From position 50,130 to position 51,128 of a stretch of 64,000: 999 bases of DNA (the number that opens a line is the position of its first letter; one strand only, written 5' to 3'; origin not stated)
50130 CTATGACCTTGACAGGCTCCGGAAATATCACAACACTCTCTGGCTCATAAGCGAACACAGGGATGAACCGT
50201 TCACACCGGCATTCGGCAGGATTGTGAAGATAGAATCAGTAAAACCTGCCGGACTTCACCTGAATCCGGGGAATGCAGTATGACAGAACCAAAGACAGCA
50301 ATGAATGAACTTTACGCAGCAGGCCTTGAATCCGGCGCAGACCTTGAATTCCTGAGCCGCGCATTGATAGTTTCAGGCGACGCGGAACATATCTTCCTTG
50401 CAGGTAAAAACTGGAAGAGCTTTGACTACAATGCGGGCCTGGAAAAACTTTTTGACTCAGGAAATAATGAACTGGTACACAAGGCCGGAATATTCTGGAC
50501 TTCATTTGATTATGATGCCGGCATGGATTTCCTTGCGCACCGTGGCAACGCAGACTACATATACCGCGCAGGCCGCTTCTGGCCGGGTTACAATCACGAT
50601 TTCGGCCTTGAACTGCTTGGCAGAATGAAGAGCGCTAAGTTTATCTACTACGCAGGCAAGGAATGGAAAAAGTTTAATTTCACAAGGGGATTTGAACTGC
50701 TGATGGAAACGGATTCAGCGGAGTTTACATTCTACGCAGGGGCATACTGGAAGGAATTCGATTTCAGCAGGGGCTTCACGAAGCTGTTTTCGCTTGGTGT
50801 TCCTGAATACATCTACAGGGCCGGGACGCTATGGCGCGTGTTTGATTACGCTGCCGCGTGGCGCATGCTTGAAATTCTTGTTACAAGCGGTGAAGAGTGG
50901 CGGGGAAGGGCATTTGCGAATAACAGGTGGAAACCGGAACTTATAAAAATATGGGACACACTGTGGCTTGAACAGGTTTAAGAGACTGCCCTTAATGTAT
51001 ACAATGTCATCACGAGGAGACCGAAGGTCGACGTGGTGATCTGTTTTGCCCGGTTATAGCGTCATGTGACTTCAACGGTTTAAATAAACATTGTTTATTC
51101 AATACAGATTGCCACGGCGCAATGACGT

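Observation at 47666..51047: AAA+ (RavA/MoxR-like) + HExxH-peptidase/VWA + novel repeat protein: a compact three-gene ATP-driven module of unknown function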

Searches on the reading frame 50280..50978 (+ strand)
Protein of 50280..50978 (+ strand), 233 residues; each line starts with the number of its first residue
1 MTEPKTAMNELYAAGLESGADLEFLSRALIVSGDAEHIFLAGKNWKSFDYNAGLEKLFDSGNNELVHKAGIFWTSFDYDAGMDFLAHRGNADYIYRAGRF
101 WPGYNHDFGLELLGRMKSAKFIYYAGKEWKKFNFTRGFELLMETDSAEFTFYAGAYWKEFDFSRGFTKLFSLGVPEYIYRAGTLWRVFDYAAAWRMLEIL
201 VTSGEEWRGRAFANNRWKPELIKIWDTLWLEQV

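Call 3: search_protein_families(library=pfam, proteins=[window:50280-50978:+], max_evalue=1)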
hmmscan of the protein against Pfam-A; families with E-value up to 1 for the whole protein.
window:50280-50978:+ (233 aa): 0 families

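Call 4: search_protein_families(library=ncbifam, proteins=[window:50280-50978:+], max_evalue=1)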
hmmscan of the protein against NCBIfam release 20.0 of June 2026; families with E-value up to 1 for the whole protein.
window:50280-50978:+ (233 aa): 4 families
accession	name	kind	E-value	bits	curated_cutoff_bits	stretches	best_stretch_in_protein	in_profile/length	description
NF010491.0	PRK13912.1-2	equivalog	0.021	14.6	225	1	119-159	132-172/180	nuclease NucT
NF010492.0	PRK13912.1-3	equivalog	0.083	12.5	297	0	32-73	127-168/178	nuclease NucT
NF000435.2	blaOXA-61_like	exception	0.22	11.2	540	0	118-141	31-54/252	OXA-61 family class D beta-lactamase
NF033613.1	blaOXA-576_like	exception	0.25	10.8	530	0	118-141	31-54/248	OXA-576 family class D beta-lactamase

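Call 5: search_protein_families(library=padloc, proteins=[window:50280-50978:+], max_evalue=1)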
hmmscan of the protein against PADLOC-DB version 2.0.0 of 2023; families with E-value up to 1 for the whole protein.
window:50280-50978:+ (233 aa): 0 families

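Call 6: find_homologous_proteins(query=window:50280-50978:+)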
Query window:50280-50978:+ (233 aa): 3 proteins with E <= 0.001 among 268 candidates.
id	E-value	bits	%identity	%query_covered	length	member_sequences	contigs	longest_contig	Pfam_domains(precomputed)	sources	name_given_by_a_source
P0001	1.2e-60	223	45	95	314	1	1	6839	-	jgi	jgi:hypothetical protein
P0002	4.9e-51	192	42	94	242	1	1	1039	-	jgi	-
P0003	9.4e-33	132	39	77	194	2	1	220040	-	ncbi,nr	ncbi:MAG: hypothetical protein CSA22_01770 [Deltaproteobacteria bacterium]|nr:MAG: hypothetical prot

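Call 10: find_encoding_contigs(protein=P0003, flank=8000)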
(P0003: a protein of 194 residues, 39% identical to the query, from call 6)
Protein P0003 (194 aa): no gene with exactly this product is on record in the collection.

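Call 11: find_encoding_contigs(protein=P0001, flank=8000)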
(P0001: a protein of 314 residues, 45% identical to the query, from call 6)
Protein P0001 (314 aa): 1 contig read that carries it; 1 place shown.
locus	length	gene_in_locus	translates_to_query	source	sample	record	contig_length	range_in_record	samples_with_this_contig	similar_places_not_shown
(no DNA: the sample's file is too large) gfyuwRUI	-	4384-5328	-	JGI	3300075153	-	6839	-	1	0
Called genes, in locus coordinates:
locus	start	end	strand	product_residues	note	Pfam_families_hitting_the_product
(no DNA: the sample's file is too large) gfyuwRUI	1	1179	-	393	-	?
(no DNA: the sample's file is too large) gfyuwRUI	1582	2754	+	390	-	PF13191:AAA_16 (faint), PF07728:AAA_5 (faint)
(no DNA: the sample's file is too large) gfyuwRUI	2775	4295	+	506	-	PF13203:DUF2201_N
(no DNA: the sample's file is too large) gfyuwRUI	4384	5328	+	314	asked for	-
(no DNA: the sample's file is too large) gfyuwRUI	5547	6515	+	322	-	PF07224:Chlorophyllase, PF12740:PETase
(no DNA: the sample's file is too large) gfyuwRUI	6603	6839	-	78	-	?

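Call 20: search_protein_representatives(alignment_id=A1)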
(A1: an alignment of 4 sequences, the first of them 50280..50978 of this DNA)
Query: 4 sequences, 220 profile positions. Proteins with E-value up to 0.001 (for the whole library): 249; up to 1e-10: 108; up to 1e-30: 28. The best 150 are listed.
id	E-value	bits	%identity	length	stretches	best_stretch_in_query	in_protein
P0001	3.0e-103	360.3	-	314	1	2-216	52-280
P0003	1.5e-86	305.7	-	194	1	33-216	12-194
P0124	9.6e-69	247.5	-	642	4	40-216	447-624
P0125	2.4e-58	213.5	-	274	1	7-212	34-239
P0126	9.5e-58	211.5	-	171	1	59-211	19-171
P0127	1.1e-56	208.1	-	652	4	101-182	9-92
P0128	2.2e-56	207.1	-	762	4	21-168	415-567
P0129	4.9e-56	205.9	-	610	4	75-189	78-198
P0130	2.0e-55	203.9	-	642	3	12-162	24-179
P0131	2.2e-54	200.5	-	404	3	43-164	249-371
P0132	3.0e-54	200.1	-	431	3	41-204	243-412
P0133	6.8e-54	198.9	-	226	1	34-212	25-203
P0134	3.6e-52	193.3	-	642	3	100-203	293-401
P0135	1.4e-51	191.3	-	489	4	87-211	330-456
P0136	2.8e-51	190.4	-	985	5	20-172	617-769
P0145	1.4e-34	135.8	-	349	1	15-194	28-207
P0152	2.6e-29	118.5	-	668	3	12-112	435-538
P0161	7.8e-24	100.6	-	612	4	15-164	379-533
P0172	8.8e-21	90.7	-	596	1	41-157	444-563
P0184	1.5e-17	80.1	-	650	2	10-195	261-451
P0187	4.3e-17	78.6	-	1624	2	101-181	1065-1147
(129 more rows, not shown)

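Call 21: search_protein_families(library=pfam, proteins=[P0124, P0127, P0128, P0136, P0187, P0145, P0152, P0161, P0172, P0184], max_evalue=0.01)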
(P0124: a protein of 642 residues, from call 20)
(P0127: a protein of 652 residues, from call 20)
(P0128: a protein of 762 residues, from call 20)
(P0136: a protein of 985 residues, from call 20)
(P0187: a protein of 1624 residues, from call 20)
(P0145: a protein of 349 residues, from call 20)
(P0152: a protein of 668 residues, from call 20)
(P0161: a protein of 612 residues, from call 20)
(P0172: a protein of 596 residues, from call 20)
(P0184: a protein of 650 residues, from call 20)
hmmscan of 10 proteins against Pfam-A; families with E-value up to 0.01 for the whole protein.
P0124 (642 aa): 0 families

P0127 (652 aa): 2 families
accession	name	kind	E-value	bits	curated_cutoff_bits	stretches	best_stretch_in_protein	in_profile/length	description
PF22205.1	Csm6_6H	-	1.9e-05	25.2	27.6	0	313-338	42-68/93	Csm6 6H domain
PF12795.12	MscS_porin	-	0.0013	18.9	34.4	0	86-139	11-63/238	Mechanosensitive ion channel porin domain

P0128 (762 aa): 1 family
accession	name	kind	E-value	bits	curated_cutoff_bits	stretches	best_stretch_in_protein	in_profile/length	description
PF16429.10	DUF5026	-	0.0013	19.4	25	0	572-610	7-45/82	Domain of unknown function (DUF5026)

P0136 (985 aa): 0 families

P0187 (1624 aa): 0 families

P0145 (349 aa): 0 families

P0152 (668 aa): 0 families

P0161 (612 aa): 0 families

P0172 (596 aa): 0 families

P0184 (650 aa): 0 families

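Call 26: search_solved_structures(query=A2, max_evalue=1)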
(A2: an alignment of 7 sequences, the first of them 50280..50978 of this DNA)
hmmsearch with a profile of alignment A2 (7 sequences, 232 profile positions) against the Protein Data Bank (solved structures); distinct sequences matched with E-value up to 1: 1.
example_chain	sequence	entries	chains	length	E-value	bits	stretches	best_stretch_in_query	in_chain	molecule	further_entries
6ehi_A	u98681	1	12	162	0.074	15.6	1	117-159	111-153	Nuclease NucT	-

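Call 28: find_related_loci(query=A2, collection=genome_contigs, flank=7000)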
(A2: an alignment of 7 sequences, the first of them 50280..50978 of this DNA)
Query A2 (233 aa) in genome_contigs; peptide patterns used: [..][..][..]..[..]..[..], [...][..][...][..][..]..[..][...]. (x = any residue, [..] = any of these).
87 stretches matched a pattern; 64 encode a relative of the query (tblastn E <= 1e-3); 64 distinct loci.
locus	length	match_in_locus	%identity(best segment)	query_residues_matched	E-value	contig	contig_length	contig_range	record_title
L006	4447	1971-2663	67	1-231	3e-105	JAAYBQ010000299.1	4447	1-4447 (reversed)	MAG: Spirochaetes bacterium isolate AS06rmzACSIP_338 499058_AS06, whole genome shotgun sequence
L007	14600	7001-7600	62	32-231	1e-81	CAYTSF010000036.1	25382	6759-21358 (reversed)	MAG TPA_asm: uncultured Leptospirales bacterium isolate SRP220891_co1_11 genome assembly, contig: NODE_3727_length_25382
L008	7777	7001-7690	53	1-229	3e-77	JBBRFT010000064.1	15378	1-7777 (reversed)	MAG: Spirochaetota bacterium isolate Co_metawrap_2586 Cmw_2586_k141_5955231_length_15378_cov_8.0000, whole genome shotgu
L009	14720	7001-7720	53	1-229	3e-77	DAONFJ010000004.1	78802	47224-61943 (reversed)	MAG TPA_asm: Spirochaetota bacterium isolate AMR_MDS_3846 NODE_213_length_78802_cov_10.043024, whole genome shotgun sequ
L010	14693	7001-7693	52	1-229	9e-77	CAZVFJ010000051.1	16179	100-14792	MAG TPA_asm: uncultured Leptospirales bacterium isolate SRP192927_co3_21 genome assembly, contig: NODE_8100_length_16179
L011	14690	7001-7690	53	1-229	1e-76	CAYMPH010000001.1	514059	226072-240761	MAG TPA_asm: uncultured Leptospirales bacterium isolate SRP302447_co4_227 genome assembly, contig: NODE_32_length_514059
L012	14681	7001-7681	53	4-229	3e-76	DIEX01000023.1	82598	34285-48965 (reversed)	MAG TPA_asm: Spirochaetia bacterium UBA5763 UBA5763_contig_10232, whole genome shotgun sequence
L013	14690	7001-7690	54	1-229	4e-76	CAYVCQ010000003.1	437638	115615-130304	MAG TPA_asm: uncultured Leptospirales bacterium isolate SRP302447_co2_803 genome assembly, contig: NODE_49_length_437638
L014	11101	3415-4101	52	5-232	8e-76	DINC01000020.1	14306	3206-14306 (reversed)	MAG TPA_asm: Spirochaetia bacterium UBA5550 UBA5550_contig_1121, whole genome shotgun sequence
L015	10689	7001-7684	53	5-231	4e-75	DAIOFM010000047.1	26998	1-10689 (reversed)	MAG TPA_asm: Spirochaetota bacterium isolate CTOTU18388 NODE_1104_length_26998_cov_7.641836, whole genome shotgun sequen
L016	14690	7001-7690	51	1-229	6e-75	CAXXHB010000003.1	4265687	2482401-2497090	MAG: Spirochaetota bacterium isolate 9c02a98b-b84c-44b5-ab69-c94782187e37 genome assembly, contig: contig_3, whole genom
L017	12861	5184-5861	50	5-229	6e-74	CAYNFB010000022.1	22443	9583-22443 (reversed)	MAG TPA_asm: uncultured Leptospirales bacterium isolate binchicken_co42_9 genome assembly, contig: NODE_2781_length_2244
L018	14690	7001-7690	52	1-229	1e-73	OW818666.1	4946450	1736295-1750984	metagenome genome assembly, chromosome: 1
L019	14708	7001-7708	48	1-230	5e-72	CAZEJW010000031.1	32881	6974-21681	MAG TPA_asm: uncultured Leptospirales bacterium isolate binchicken_co42_224 genome assembly, contig: NODE_1268_length_32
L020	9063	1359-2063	50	1-229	2e-71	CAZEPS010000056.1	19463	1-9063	MAG TPA_asm: uncultured Leptospirales bacterium isolate SRP141376_co4_248 genome assembly, contig: NODE_4879_length_1946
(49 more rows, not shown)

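Call 33: predict_structure(alignment_id=A1)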
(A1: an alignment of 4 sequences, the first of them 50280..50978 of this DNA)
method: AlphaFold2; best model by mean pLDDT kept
length: 233 residues; sequences in the alignment: 4
mean_pLDDT: 89.8   pTM: 0.82
mean pLDDT of the five models: 89.8, 89.7, 89.4, 89.2, 88.2
residues with pLDDT >= 90: 158; 70-90: 62; 50-70: 12; < 50: 1
segments of 3 or more residues with pLDDT < 50: none
pLDDT, mean of each block of 10 residues (from residue 1): 71 74 80 91 89 94 96 94 94 97 95 97 97 96 97 96 94 92 94 86 75 91 85 63
secondary structure, 60 per line:
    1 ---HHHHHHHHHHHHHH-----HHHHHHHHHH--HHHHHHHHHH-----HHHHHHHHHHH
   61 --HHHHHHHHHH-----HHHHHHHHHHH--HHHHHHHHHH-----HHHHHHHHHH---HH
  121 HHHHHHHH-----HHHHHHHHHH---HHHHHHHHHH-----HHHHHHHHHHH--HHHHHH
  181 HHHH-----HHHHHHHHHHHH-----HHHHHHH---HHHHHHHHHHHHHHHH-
elements in order: H4-17 H23-32 H35-44 H50-60 H63-72 H78-88 H91-100 H106-115 H119-128 H134-143 H147-156 H162-172 H175-184 H190-201 H207-213 H217-232

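Call 37: fold_search(model_id=the predicted structure, library=pdb)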
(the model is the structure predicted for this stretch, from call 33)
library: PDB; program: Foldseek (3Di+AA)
matches with E <= 10: 723; with E <= 0.001: 0
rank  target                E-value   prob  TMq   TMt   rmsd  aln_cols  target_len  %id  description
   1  5cwm                  6.5e-03  0.54  0.13  0.13  19.3       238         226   16  Crystal structure of de novo designed helical repeat protein DHR64 (released 2015-12-16)
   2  6onw_B                9.0e-03  0.98  0.29  0.22  16.3       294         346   14  Crystal structure of Sel1 repeat protein from Oxalobacter formigenes (released 2020-04-29)
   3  8g9j                  9.0e-03  0.72  0.18  0.20  18.4       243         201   16  Geometrically programmable nanomaterial construction using regularized protein building blocks (released 2024-03-13)
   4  6deh_A                1.8e-02  0.94  0.25  0.20  11.8       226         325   14  Structure of LpnE Effector Protein from Legionella pneumophila (sp. Philadelphia) (released 2018-12-19)
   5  8v3b_a                2.2e-02  0.38  0.15  0.11  16.5       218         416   16  Computational Designed Nanocage O43_129_+4 (released 2024-03-13)
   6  6onw_A                2.4e-02  0.99  0.32  0.25  10.9       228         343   14  Crystal structure of Sel1 repeat protein from Oxalobacter formigenes (released 2020-04-29)
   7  4kzg_A                5.0e-02  0.28  0.15  0.13  15.5       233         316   12  Crystal structure of zebrafish MO25 (released 2013-09-11)
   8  9nlu_H                6.6e-02  0.66  0.27  0.25  11.7       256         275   14  Y20S (Sec18-Sec17-Sec9-Sso1-Snc1) EDTA - Class 5 (released 2025-10-01)
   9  1upk_A                6.6e-02  0.25  0.16  0.13  15.4       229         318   11  Crystal structure of MO25 in complex with a C-terminal peptide of STRAD (released 2004-01-22)
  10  9mg8_B                6.6e-02  0.14  0.11  0.08  26.4       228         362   12  Crystal Structure of b-iTHR-110 (released 2025-12-17)
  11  4rv1_B                7.6e-02  0.60  0.23  0.15  14.9       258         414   12  Crystal Structure of Engineered Protein. Northeast Structural Genomics Consortium (NESG) Target OR497. (released 2014-12-10)
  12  3gni_A                7.6e-02  0.30  0.18  0.15  15.5       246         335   13  Structure of STRAD and MO25 (released 2009-06-16)
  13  9k7u_A                8.0e-02  0.33  0.13  0.19  12.8       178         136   13  Crystal structure of designed zinc-induced heterodimer Heter-Zn2-HEHE-22 (released 2025-10-29)
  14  4a1s_A                8.4e-02  0.23  0.14  0.11  13.7       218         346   16  Crystallographic structure of the Pins:Insc complex (released 2012-03-28)
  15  8eoi_B                8.8e-02  0.60  0.23  0.20  12.6       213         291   14  Structure of a human EMC:human Cav1.2 channel complex in GDN detergent (released 2023-05-24)
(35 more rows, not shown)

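Call 47: search_protein_families(library=phrogs, proteins=[window:50280-50978:+], max_evalue=0.01)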
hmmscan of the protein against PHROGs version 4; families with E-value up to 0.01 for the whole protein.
window:50280-50978:+ (233 aa): 0 families

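Call 50: search_dna_similar(query=window:50280-50978:+, collection=phages, mode=protein, max_evalue=0.01, max_rows=20)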
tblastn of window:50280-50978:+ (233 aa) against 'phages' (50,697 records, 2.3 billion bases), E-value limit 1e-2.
No match.

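Call 58: find_encoding_contigs(protein=P0128, flank=6000, max_places=3)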
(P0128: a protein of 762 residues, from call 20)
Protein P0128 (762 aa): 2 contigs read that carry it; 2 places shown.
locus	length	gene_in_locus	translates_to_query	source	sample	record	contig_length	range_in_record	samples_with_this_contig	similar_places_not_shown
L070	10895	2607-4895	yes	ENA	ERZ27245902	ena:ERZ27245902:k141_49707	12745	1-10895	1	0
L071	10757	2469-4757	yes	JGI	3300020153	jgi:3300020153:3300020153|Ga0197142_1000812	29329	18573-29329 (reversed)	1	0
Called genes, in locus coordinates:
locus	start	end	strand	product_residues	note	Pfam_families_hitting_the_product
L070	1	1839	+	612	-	?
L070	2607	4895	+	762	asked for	-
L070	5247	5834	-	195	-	-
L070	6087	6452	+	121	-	-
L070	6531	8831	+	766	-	-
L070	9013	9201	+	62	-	-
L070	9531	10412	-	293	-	-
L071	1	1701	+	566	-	?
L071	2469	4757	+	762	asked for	-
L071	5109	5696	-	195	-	-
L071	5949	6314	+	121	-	-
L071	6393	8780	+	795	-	-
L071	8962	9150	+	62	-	-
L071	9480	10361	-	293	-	-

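Call 59: find_encoding_contigs(protein=P0125, flank=6000, max_places=2)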
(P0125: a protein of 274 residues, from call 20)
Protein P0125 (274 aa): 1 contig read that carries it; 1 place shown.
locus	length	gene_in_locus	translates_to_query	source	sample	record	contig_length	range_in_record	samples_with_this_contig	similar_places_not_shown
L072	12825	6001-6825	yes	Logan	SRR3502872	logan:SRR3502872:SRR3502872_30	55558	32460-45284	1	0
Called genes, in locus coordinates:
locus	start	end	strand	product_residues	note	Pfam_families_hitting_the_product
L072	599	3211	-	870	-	PF01326:PPDK_N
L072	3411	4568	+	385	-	PF07728:AAA_5 (faint)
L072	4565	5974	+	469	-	PF13203:DUF2201_N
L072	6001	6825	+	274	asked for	-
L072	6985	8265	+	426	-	-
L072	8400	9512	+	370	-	PF01321:Creatinase_N, PF00557:Peptidase_M24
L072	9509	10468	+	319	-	PF02899:Phage_int_SAM_1, PF00589:Phage_integrase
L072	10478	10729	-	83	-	PF04945:YHS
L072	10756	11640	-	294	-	PF02621:VitK2_biosynth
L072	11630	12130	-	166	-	PF02810:SEC-C (weak), PF17775:YchJ_M-like, PF02810:SEC-C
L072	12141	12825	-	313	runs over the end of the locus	PF02810:SEC-C, PF00557:Peptidase_M24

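Call 60: find_encoding_contigs(protein=P0133, flank=6000, max_places=2)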
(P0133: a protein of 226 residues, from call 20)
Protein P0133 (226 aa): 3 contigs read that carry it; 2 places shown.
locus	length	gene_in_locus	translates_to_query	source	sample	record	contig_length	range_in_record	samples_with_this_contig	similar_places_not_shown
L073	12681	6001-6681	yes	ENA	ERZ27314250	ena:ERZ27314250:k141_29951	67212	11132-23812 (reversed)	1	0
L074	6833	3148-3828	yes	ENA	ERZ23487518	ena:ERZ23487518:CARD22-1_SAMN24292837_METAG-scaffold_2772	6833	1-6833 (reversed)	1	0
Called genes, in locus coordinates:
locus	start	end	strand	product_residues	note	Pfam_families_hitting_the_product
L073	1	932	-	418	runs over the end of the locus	PF03916:NrfD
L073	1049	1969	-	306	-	PF12838:Fer4_7, PF13247:Fer4_11, PF13187:Fer4_9 (weak), PF00037:Fer4 (weak), PF12797:Fer4_2 (weak), PF12837:Fer4_6 (weak), PF12838:Fer4_7, PF13247:Fer4_11, +4 more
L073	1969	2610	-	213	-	-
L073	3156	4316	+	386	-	PF07728:AAA_5 (faint)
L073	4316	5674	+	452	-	PF13203:DUF2201_N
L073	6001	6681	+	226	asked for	-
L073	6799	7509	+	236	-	PF21842:DUF6901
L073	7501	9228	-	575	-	PF20250:FapA_N (weak), PF03961:FapA (weak)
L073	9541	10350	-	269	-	PF01435:Peptidase_M48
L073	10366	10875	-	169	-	PF01906:YbjQ_1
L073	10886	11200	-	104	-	PF01906:YbjQ_1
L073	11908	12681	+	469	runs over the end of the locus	PF04055:Radical_SAM, PF06968:BATS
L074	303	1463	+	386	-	PF07728:AAA_5 (faint)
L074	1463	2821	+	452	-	PF13203:DUF2201_N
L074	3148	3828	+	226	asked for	-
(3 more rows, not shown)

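Call 61: find_encoding_contigs(protein=P0124, flank=6000, max_places=2)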
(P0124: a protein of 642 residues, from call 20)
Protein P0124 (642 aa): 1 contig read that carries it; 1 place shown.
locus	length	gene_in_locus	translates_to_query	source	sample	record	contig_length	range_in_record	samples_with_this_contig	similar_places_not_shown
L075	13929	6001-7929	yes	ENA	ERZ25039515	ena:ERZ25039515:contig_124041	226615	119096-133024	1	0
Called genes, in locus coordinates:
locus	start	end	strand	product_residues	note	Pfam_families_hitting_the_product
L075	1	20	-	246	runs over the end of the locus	-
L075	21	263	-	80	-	PF18905:DUF5661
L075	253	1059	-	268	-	-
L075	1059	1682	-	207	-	PF11019:DUF2608 (faint)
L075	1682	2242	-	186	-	-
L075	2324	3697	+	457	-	-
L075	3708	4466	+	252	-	-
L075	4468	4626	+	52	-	-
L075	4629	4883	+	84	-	PF09723:Zn_ribbon_8 (weak)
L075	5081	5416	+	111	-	-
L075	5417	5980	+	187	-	-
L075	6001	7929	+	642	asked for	-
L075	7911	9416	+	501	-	-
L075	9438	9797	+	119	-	-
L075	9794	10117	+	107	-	-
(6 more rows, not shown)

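Call 80: find_related_loci(query=A2, collection=viral_contigs, flank=6000)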
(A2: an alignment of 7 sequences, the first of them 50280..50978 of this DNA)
Query A2 (233 aa) in viral_contigs; peptide patterns used: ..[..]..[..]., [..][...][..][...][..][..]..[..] (x = any residue, [..] = any of these).
26 stretches matched a pattern, but none encodes a relative of the query by tblastn (E <= 1e-3).
